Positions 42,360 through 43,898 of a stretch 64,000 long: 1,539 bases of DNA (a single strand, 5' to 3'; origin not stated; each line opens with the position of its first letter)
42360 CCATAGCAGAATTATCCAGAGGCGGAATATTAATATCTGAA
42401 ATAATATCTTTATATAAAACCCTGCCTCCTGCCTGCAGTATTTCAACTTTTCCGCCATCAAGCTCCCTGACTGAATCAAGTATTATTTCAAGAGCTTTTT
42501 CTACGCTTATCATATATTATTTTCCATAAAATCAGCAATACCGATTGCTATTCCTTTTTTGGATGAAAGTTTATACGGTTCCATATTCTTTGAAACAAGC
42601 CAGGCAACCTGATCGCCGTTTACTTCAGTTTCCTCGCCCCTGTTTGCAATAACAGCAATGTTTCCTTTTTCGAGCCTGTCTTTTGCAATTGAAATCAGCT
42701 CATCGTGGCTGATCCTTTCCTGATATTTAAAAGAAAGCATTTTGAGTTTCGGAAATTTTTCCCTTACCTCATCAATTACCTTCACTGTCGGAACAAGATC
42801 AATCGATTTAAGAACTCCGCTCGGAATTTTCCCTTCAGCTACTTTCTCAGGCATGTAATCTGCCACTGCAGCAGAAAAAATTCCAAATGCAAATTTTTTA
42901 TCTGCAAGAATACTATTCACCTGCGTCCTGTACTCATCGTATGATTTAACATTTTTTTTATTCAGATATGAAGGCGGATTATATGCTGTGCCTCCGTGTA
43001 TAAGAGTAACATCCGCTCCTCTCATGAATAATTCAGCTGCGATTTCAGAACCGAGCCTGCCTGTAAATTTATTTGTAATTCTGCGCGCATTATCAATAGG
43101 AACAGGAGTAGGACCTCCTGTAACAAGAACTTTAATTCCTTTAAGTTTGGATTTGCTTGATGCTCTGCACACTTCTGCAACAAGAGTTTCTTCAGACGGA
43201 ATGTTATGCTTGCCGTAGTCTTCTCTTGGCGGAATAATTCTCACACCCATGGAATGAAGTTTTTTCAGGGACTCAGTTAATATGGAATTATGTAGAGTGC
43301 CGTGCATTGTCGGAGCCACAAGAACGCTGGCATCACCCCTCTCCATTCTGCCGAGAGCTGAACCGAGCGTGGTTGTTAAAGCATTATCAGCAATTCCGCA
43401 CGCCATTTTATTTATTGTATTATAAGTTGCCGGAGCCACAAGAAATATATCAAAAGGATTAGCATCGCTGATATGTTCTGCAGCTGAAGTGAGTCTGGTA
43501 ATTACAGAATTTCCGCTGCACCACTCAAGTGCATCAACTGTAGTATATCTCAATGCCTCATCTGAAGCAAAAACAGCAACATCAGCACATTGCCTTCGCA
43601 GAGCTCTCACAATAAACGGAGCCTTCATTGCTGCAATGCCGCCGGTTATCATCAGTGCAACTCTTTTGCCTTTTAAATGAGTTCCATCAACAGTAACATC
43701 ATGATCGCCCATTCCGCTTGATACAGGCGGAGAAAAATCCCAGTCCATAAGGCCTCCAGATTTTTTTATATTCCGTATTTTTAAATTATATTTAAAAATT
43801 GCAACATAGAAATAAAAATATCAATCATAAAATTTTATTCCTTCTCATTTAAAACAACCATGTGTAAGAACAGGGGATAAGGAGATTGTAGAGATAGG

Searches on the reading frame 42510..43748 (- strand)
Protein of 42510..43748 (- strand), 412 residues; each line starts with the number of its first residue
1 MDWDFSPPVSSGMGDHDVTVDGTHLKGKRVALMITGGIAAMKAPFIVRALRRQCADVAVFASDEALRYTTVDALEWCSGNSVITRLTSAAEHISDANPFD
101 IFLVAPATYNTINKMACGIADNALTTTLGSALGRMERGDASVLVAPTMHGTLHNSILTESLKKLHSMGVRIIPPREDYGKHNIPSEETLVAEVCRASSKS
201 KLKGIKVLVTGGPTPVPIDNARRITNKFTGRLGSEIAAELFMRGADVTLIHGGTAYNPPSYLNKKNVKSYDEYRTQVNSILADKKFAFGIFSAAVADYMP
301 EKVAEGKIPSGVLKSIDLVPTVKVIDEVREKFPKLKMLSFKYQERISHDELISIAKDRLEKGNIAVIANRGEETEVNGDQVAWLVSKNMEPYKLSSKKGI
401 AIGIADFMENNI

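Call 68: find_homologous_proteins(query=window:42510-43748:-, max_evalue=1e-60)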
Query window:42510-43748:- (412 aa): 1343 proteins with E <= 1e-60 among 8000 candidates; the best 120 are listed.
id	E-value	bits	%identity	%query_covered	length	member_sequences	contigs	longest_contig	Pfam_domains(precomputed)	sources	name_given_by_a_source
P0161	2.4e-271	917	100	100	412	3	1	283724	PF04127.23,PF02441.25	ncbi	-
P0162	2.3e-198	677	86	86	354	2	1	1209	PF04127.23,PF02441.25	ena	-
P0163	2.6e-198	677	73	100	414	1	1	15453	PF04127.23,PF02441.25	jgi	-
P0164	3.4e-197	673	73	100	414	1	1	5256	PF04127.23,PF02441.25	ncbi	-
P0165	4.8e-193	660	71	100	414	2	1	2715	PF04127.23,PF02441.25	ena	-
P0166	1.4e-184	632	68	99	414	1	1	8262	PF04127.23,PF02441.25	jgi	jgi:phosphopantothenoylcysteine decarboxylase / phosphopantothenate---cysteine ligase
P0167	1.0e-182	626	68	99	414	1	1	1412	PF04127.23,PF02441.25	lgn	-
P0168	5.6e-182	623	68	99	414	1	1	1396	PF04127.23,PF02441.25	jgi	jgi:phosphopantothenoylcysteine decarboxylase/phosphopantothenate--cysteine ligase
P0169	2.2e-179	615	68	99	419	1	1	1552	PF04127.23,PF02441.25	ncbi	-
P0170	8.7e-179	613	68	99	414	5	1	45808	PF04127.23,PF02441.25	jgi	jgi:phosphopantothenoylcysteine decarboxylase/phosphopantothenate--cysteine ligase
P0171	1.5e-178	612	67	100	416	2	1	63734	PF04127.23,PF02441.25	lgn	-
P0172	3.2e-176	604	66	100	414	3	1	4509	PF04127.23,PF02441.25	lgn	-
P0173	7.3e-176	603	66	99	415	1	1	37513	PF04127.23,PF02441.25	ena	-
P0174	3.9e-175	601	66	99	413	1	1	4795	PF04127.23,PF02441.25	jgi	jgi:phosphopantothenoylcysteine decarboxylase/phosphopantothenate--cysteine ligase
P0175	9.1e-175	599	65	100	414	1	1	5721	PF04127.23,PF02441.25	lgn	-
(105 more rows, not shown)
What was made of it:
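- Tried and rejected: Taxonomic placement from CoaBC hits was ambiguous (call 68).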

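Call 69: find_encoding_contigs(protein=P0163, flank=10000, max_places=2)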
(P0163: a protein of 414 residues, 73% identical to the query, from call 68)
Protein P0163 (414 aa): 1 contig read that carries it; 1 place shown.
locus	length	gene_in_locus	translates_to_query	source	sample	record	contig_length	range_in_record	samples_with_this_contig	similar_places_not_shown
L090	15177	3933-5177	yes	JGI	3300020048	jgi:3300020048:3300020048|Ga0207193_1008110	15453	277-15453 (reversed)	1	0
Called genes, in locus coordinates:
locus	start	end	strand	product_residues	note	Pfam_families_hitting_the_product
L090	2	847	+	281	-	?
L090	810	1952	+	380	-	-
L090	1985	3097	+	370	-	PF03435:Sacchrp_dh_NADP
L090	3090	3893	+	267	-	-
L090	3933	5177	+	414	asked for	PF02441:Flavoprotein, PF04127:DFP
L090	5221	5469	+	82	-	-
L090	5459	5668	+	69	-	PF01740:STAS, PF13466:STAS_2 (weak)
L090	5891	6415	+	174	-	-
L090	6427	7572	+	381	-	PF25917:BSH_RND (weak), PF25954:Beta-barrel_RND_2, PF25975:CzcB_C, PF25989:YknX_C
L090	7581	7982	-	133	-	PF01850:PIN (weak)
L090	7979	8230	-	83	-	PF04014:MazE_antitoxin (weak)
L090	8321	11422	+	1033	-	PF00873:ACR_tran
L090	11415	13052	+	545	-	PF00425:Chorismate_bind, PF01063:Aminotran_4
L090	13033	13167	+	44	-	-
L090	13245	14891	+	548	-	-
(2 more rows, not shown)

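Call 70: find_encoding_contigs(protein=P0164, flank=10000, max_places=2)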
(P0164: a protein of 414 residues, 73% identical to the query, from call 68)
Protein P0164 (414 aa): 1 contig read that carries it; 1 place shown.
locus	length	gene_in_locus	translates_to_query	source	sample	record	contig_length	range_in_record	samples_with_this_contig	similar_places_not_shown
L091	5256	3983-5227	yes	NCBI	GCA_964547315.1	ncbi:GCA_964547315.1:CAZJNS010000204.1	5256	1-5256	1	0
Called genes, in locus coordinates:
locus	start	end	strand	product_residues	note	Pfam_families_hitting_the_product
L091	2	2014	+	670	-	?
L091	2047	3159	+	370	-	PF03435:Sacchrp_dh_NADP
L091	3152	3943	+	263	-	PF01841:Transglut_core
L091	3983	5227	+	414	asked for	PF02441:Flavoprotein, PF04127:DFP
